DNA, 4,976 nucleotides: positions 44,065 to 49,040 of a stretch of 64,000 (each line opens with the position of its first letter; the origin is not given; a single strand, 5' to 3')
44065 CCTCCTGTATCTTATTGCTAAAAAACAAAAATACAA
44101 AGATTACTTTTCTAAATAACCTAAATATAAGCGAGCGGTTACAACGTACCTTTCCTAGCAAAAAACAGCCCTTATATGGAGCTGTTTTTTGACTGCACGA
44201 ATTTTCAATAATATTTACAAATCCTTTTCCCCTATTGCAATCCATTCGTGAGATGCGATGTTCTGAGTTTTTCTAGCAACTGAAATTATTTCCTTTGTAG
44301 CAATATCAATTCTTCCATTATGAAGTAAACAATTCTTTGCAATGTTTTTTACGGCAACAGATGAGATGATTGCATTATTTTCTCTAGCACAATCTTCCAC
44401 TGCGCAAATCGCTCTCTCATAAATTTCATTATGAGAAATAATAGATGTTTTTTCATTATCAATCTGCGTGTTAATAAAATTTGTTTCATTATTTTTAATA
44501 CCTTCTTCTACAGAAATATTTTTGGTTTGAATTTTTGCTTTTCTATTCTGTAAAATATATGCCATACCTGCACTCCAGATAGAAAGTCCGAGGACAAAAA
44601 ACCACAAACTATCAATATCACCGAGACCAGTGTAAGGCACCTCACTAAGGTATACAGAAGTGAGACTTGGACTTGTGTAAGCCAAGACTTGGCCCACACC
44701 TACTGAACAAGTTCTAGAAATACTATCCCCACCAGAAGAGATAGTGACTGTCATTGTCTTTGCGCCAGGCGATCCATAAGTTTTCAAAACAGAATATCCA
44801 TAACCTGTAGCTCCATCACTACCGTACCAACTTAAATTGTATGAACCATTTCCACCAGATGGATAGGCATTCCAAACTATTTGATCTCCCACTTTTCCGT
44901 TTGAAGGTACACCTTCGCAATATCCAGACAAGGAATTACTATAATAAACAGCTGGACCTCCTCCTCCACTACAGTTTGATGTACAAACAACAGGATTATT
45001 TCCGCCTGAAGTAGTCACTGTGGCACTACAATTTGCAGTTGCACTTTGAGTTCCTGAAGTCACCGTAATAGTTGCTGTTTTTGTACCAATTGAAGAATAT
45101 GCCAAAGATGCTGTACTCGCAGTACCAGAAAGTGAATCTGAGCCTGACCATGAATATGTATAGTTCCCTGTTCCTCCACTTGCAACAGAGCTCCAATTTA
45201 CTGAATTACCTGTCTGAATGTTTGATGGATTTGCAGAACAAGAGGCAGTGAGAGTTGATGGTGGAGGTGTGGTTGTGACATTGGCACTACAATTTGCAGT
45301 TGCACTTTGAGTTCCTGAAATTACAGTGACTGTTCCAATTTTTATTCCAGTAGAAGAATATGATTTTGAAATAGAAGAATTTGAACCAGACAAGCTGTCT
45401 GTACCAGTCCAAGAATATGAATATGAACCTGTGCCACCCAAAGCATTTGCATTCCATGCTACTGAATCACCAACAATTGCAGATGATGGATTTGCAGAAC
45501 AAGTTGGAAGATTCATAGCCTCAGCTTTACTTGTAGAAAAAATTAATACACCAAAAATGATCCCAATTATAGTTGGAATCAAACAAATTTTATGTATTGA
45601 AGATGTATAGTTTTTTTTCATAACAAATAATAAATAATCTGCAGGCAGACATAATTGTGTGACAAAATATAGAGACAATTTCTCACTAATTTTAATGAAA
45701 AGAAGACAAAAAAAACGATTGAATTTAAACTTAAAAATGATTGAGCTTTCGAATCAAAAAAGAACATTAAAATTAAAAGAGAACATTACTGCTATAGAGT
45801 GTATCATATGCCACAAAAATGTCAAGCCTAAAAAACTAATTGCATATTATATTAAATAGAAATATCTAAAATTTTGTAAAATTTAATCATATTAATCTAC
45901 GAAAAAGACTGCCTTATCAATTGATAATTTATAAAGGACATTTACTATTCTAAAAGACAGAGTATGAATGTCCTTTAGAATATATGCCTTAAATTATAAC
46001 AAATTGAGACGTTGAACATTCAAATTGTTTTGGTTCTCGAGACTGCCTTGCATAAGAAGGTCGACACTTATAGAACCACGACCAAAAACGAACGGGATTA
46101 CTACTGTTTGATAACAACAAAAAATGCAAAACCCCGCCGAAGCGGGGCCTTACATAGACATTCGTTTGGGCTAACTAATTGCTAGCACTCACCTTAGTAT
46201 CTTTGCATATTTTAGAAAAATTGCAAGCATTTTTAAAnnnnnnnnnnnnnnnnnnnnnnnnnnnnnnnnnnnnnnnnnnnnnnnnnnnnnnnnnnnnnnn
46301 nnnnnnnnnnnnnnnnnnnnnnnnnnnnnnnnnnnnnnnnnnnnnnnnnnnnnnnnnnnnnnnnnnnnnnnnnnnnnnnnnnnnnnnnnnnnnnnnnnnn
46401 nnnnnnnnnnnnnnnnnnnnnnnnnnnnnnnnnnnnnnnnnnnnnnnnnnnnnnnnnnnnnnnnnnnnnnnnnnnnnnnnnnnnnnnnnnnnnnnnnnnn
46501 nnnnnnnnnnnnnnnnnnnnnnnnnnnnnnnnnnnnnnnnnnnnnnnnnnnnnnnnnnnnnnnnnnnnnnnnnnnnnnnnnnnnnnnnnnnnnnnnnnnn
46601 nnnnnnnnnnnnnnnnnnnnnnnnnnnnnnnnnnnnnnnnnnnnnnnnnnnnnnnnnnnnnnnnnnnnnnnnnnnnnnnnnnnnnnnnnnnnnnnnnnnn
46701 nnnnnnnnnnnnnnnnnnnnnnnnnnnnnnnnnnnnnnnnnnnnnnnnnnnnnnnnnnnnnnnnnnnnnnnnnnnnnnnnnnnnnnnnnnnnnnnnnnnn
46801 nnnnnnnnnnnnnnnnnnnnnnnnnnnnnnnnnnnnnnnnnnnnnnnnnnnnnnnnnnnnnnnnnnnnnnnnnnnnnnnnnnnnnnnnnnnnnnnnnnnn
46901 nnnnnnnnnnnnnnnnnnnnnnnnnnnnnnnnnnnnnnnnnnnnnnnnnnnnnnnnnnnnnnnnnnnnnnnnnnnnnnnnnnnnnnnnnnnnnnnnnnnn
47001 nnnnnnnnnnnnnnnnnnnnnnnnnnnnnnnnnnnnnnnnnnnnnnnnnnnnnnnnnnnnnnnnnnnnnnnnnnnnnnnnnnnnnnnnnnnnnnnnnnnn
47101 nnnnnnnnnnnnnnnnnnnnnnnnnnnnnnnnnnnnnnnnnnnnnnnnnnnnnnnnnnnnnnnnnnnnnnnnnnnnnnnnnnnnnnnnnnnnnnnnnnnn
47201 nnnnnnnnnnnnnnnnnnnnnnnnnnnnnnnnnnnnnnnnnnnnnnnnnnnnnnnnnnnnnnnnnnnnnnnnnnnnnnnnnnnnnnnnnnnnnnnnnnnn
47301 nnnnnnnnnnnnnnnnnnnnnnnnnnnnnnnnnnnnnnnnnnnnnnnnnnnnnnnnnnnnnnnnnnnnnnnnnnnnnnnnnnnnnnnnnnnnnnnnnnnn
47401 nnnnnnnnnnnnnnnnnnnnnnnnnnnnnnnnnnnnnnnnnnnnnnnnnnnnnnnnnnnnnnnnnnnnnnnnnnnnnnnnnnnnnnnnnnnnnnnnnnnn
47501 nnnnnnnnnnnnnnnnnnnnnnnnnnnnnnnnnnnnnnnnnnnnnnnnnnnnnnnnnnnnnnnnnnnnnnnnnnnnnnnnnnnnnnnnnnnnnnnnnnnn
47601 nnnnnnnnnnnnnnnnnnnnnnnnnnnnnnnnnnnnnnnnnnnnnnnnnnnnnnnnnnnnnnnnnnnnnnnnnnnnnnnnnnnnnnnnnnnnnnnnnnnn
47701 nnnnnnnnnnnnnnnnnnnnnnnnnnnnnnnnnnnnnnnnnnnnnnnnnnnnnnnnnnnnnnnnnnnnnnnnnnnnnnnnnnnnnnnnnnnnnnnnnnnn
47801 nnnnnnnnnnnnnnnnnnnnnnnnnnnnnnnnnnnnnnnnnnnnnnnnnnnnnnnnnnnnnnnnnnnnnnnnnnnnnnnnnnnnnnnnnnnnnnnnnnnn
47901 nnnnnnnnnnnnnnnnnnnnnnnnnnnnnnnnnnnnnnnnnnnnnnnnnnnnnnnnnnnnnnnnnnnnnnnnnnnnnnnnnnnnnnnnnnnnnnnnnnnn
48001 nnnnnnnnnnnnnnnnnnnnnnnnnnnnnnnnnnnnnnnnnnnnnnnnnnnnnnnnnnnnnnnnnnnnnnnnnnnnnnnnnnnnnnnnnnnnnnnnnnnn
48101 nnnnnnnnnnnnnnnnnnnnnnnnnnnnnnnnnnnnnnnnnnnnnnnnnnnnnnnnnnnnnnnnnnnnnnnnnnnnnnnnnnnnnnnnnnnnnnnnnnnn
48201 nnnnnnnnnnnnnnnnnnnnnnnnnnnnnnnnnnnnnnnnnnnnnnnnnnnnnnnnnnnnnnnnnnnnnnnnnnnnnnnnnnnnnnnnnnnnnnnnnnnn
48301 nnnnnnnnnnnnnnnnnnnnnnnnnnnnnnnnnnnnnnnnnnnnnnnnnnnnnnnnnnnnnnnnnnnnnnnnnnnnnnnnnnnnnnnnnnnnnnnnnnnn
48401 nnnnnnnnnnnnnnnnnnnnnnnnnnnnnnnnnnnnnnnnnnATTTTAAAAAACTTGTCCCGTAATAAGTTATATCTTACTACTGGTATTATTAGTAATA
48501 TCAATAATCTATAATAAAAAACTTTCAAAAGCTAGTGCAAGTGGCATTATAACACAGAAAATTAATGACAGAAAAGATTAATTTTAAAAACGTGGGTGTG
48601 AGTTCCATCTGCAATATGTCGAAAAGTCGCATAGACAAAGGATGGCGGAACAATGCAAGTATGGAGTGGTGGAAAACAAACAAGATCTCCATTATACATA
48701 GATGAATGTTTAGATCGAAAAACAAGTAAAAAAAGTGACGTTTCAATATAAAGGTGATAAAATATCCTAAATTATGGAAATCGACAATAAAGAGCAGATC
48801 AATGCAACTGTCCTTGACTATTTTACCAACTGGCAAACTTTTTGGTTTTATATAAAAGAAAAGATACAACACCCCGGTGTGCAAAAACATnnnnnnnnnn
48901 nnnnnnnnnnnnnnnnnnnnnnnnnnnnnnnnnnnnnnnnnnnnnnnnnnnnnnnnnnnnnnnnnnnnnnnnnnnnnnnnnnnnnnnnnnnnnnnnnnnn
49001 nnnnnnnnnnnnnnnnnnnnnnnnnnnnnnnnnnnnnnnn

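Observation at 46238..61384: Surface-glycan / candidate protein O-glycosylation island with both alpha-1,2 and alpha-1,3 fucosyltransferases (Lewis-antigen-like chemistry)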

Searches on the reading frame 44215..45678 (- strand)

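Call 4: search_protein_families(library=pfam, proteins=[window:44215-45678:-], max_evalue=0.01)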
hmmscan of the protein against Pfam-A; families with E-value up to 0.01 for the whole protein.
window:44215-45678:- (487 aa): 2 families
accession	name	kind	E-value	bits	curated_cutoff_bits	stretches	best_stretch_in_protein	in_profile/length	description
PF18911.6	PKD_4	-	7.5e-09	36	27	1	150-222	10-84/85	PKD domain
PF13573.12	SprB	-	0.0044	17.1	28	1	166-181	21-36/37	SprB repeat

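Call 60: search_protein_families(library=ncbifam, proteins=[window:44215-45678:-], max_evalue=0.01)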
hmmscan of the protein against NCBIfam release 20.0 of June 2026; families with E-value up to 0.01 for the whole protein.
window:44215-45678:- (487 aa): 0 families

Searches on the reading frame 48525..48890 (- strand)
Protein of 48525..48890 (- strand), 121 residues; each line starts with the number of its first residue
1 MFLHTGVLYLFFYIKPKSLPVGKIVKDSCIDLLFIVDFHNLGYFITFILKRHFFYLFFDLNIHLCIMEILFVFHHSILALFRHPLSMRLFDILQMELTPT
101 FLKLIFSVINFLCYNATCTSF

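Call 4: search_protein_families(library=pfam, proteins=[window:48525-48890:-], max_evalue=0.01)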
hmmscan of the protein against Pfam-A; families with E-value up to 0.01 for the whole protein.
window:48525-48890:- (121 aa): 0 families

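Call 41: search_protein_families(library=pfam, proteins=[window:48525-48890:-], max_evalue=0.01)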
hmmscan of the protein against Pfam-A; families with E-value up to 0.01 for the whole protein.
window:48525-48890:- (121 aa): 0 families
